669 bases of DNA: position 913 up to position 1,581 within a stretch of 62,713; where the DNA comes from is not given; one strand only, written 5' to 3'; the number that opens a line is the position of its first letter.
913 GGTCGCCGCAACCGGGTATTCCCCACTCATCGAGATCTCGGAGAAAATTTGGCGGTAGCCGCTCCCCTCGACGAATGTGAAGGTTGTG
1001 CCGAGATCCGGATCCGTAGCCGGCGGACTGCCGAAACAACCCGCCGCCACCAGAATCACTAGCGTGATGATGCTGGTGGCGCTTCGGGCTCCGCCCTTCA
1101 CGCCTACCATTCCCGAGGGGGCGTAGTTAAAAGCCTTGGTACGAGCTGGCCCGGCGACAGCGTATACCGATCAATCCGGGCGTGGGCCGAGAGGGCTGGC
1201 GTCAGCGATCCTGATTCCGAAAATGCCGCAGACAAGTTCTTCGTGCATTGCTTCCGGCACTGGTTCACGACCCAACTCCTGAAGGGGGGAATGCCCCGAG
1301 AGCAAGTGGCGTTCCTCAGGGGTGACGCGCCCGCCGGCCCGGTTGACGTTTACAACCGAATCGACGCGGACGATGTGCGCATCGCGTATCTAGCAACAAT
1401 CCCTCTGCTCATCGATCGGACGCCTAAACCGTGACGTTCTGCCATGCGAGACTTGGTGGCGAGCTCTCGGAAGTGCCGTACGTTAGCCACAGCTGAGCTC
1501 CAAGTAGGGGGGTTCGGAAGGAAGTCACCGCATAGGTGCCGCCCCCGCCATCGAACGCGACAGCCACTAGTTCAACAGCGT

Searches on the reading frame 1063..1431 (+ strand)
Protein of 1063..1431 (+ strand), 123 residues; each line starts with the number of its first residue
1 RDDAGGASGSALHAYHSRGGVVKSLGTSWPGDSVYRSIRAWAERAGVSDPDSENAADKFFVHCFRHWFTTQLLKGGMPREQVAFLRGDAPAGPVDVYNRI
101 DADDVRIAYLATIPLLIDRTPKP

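Call 66: search_protein_families(library=pfam, proteins=[window:1063-1431:+], max_evalue=0.01)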
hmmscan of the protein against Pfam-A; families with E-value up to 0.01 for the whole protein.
window:1063-1431:+ (123 aa): 1 family
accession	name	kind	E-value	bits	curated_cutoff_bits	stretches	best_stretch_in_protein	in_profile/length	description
PF00589.27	Phage_integrase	-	0.0016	18.7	27.1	1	33-98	109-166/172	Phage integrase family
